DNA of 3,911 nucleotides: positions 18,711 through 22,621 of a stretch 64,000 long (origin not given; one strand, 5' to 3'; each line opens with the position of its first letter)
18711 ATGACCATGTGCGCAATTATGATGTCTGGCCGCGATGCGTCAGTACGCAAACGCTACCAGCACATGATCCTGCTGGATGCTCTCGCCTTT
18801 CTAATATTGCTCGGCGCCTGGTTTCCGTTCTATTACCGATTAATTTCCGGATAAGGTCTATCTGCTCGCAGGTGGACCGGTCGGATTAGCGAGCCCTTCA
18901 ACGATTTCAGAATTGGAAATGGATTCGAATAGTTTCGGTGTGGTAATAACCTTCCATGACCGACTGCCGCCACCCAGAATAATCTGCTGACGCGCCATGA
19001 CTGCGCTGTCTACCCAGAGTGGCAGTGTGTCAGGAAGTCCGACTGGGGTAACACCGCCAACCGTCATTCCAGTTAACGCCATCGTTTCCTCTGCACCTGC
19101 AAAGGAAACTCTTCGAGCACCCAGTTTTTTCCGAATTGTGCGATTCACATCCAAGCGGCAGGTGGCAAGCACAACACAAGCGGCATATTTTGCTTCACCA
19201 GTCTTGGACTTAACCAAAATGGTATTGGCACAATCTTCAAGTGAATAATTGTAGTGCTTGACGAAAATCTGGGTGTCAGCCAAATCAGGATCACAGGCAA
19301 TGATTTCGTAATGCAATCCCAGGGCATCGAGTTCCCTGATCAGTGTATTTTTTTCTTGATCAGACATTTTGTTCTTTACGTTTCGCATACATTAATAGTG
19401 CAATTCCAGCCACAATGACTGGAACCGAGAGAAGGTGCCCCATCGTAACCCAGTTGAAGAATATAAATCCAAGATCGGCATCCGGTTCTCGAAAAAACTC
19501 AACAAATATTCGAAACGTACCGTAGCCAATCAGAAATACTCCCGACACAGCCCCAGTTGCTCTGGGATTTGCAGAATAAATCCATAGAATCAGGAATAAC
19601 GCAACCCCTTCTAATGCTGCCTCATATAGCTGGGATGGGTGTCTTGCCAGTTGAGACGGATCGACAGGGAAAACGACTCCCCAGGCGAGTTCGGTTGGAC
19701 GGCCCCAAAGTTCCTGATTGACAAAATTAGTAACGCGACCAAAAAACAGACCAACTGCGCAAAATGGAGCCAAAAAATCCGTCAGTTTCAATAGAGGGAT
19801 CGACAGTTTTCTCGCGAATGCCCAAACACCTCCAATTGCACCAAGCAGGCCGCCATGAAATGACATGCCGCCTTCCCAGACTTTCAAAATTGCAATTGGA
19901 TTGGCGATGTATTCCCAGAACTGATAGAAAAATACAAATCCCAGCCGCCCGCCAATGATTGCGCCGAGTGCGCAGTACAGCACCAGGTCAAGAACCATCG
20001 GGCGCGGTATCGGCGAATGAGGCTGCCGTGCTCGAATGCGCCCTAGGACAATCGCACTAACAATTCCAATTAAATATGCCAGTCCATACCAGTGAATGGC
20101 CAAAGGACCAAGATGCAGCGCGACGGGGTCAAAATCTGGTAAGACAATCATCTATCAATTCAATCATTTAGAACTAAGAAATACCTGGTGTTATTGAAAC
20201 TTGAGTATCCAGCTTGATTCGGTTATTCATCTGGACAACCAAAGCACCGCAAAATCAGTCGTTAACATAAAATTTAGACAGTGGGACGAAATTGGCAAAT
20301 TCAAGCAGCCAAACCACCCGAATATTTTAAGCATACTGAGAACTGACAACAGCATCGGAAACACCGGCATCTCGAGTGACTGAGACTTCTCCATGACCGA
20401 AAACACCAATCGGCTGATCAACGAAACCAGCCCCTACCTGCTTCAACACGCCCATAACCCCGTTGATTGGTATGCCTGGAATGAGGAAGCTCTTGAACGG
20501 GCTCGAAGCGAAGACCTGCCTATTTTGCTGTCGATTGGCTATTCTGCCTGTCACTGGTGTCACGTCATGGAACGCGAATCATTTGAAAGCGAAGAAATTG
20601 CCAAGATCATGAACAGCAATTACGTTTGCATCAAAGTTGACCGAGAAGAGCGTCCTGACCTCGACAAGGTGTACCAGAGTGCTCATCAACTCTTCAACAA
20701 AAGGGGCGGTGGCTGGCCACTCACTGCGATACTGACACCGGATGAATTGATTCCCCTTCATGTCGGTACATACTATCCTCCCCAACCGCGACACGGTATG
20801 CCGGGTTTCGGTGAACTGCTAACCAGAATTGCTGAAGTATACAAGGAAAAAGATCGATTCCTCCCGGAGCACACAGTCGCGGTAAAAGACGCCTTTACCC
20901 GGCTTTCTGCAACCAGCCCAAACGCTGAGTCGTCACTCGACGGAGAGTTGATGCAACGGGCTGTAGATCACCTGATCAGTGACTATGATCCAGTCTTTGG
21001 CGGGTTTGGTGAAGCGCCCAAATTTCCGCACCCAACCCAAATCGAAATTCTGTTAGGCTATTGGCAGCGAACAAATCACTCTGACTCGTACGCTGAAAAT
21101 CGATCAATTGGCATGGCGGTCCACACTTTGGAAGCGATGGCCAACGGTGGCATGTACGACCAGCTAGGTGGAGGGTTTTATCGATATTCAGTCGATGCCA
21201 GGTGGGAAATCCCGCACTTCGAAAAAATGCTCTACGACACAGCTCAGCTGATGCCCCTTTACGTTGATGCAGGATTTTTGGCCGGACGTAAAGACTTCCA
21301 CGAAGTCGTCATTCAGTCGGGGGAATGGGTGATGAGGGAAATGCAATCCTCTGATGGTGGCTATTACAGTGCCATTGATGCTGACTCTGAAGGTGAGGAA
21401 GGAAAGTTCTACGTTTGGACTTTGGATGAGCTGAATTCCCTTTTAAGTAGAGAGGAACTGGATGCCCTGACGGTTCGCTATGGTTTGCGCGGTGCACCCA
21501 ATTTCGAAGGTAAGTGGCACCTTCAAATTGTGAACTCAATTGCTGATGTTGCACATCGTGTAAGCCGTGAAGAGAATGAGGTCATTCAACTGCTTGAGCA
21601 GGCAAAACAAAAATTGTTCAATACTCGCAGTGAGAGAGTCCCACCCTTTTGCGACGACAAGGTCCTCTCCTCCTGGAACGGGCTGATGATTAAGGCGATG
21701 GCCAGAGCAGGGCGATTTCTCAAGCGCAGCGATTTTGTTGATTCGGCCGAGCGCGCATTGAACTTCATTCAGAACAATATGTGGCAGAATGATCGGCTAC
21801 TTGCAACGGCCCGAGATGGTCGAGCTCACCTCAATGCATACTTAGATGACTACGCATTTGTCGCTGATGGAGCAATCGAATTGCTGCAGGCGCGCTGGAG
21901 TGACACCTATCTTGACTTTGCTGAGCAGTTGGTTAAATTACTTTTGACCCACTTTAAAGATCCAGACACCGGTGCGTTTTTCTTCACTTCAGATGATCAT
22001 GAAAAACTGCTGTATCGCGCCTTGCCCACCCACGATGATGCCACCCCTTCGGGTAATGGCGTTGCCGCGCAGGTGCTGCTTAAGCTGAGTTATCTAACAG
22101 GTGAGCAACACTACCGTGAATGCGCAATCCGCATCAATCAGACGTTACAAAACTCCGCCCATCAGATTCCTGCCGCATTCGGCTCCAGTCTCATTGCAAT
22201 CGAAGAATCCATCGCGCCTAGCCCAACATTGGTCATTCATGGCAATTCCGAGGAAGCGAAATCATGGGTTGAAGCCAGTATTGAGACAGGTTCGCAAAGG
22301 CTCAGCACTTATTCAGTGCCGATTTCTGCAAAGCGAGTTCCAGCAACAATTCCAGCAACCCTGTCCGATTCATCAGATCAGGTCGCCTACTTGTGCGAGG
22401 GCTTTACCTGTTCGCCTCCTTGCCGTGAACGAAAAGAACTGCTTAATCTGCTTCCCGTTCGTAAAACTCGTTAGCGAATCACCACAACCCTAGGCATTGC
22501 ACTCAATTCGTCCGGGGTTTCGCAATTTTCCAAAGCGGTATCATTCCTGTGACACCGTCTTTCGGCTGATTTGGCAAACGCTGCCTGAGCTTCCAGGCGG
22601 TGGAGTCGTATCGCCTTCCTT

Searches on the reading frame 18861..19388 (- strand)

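Call 43: search_protein_families(library=pfam, proteins=[window:18861-19388:-], max_evalue=0.001)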
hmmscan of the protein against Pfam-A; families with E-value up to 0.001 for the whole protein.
window:18861-19388:- (176 aa): 1 family
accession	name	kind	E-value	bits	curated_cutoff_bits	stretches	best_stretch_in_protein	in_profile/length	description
PF04073.20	tRNA_edit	-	9.8e-19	68.1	25.5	1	34-152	2-118/123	Aminoacyl-tRNA editing domain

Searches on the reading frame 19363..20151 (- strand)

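Call 43: search_protein_families(library=pfam, proteins=[window:19363-20151:-], max_evalue=0.001)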
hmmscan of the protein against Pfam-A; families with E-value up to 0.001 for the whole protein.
window:19363-20151:- (263 aa): 1 family
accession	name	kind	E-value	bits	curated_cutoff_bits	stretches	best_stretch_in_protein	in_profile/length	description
PF01790.23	LGT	-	1.1e-76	257.8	24.9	1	9-255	1-240/240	Prolipoprotein diacylglyceryl transferase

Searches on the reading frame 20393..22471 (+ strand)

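Call 43: search_protein_families(library=pfam, proteins=[window:20393-22471:+], max_evalue=0.001)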
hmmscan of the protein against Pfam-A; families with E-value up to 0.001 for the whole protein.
window:20393-22471:+ (693 aa): 3 families
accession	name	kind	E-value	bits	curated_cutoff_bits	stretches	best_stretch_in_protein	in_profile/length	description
PF03190.21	Thioredox_DsbH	-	1.2e-68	230.6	27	1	5-163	1-157/163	Protein of unknown function, DUF255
PF13899.12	Thioredoxin_7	-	1.7e-12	47.7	27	1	25-116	1-83/83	Thioredoxin-like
PF14136.11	DUF4303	-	0.00042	20.5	23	0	323-369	21-69/155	Domain of unknown function (DUF4303)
